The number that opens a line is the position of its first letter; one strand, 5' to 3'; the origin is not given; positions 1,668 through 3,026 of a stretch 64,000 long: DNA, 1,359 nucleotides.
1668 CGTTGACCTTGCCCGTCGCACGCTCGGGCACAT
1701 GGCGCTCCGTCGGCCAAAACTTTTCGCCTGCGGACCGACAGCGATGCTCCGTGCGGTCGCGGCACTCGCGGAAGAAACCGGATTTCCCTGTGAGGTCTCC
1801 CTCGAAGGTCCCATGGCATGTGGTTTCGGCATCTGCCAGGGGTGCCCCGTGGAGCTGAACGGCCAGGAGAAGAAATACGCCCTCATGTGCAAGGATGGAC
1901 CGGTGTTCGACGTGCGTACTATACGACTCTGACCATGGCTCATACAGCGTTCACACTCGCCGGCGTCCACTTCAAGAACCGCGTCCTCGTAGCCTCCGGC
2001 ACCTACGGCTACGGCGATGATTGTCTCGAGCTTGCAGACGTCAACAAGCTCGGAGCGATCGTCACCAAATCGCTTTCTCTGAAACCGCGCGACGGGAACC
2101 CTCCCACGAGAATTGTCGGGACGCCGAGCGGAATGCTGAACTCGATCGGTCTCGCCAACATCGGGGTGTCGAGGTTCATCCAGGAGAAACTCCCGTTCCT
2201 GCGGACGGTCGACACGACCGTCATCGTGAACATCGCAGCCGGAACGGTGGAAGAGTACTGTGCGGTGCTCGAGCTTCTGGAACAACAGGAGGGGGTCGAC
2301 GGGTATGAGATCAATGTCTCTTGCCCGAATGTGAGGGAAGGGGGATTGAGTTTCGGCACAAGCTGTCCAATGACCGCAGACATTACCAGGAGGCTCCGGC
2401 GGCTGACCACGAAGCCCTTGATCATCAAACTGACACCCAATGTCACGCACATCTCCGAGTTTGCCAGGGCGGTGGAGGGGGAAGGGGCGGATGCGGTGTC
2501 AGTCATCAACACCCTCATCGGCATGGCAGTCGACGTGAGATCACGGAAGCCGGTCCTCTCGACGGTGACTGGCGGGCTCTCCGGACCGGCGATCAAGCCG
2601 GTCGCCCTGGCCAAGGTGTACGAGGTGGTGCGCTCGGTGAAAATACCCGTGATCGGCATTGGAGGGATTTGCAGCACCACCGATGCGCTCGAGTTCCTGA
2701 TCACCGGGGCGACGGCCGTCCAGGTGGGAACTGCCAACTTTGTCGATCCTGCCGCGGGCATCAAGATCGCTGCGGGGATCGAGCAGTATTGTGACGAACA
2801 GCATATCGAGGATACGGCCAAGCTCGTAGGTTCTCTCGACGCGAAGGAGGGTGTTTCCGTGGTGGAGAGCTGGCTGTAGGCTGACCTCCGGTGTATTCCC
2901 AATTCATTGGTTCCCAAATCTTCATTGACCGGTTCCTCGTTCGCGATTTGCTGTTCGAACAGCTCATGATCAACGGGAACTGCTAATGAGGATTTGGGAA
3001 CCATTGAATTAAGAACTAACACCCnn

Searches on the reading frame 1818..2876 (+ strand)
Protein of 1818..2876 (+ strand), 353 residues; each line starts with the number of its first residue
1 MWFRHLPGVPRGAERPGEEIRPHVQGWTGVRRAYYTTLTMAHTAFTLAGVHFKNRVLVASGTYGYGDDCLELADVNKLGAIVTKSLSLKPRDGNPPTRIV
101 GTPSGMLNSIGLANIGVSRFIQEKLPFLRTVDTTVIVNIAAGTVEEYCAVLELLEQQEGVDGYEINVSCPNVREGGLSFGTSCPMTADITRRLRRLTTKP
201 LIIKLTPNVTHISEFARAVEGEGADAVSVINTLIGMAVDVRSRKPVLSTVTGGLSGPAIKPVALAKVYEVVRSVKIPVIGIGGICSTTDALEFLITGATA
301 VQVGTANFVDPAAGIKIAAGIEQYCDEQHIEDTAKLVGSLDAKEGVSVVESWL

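Call 43: search_protein_families(library=pfam, proteins=[window:1818-2876:+], max_evalue=0.00001)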
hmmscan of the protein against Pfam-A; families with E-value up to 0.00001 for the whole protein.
window:1818-2876:+ (353 aa): 3 families
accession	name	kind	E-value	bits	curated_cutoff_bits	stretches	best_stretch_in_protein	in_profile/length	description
PF01180.27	DHO_dh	-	1.5e-72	244.7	27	1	45-323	4-289/291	Dihydroorotate dehydrogenase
PF01207.24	Dus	-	9.7e-07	28.6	20.4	1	133-313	54-223/311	Dihydrouridine synthase (Dus)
PF03060.21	NMO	-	8.2e-06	25.9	28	0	251-307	167-225/331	Nitronate monooxygenase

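Call 44: list_cluster_members(proteins=[window:1818-2876:+, window:3025-4332:+, window:7069-7983:+, window:8061-9197:+, window:31223-33640:+, window:34052-35221:+, window:25118-26194:+, window:38250-41027:+, window:41027-42073:+, window:56587-57771:+])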
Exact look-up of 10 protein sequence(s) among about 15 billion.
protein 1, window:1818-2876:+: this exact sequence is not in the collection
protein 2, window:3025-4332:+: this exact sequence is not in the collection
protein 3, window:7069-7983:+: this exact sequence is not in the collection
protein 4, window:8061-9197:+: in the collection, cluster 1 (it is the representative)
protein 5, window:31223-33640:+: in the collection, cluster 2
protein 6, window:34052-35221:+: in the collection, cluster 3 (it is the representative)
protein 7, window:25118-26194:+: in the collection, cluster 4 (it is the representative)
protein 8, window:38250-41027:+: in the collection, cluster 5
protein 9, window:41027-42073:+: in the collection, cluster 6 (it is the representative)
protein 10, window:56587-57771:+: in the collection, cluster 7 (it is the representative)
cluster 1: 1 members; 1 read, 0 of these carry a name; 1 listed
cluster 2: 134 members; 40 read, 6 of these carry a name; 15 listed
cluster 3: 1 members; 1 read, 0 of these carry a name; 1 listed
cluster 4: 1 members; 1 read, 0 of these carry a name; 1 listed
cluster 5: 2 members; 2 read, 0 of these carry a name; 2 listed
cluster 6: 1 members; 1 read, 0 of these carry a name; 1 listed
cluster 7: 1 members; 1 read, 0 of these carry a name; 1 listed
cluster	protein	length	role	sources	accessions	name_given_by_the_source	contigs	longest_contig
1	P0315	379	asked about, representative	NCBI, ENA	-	-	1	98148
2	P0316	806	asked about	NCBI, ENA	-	-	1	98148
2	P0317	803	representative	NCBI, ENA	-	-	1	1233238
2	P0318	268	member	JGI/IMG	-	formate C-acetyltransferase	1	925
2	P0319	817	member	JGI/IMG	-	pyruvate formate-lyase/glycerol dehydratase family glycyl radical enzyme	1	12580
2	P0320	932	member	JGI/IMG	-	trans-4-hydroxy-L-proline dehydratase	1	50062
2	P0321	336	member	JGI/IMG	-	formate C-acetyltransferase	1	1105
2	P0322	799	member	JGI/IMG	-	pyruvate formate-lyase/glycerol dehydratase family glycyl radical enzyme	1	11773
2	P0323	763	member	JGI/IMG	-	formate C-acetyltransferase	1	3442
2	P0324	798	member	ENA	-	-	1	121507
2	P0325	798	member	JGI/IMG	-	-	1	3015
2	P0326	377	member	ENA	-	-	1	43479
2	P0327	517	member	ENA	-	-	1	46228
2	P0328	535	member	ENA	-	-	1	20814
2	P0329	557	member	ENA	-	-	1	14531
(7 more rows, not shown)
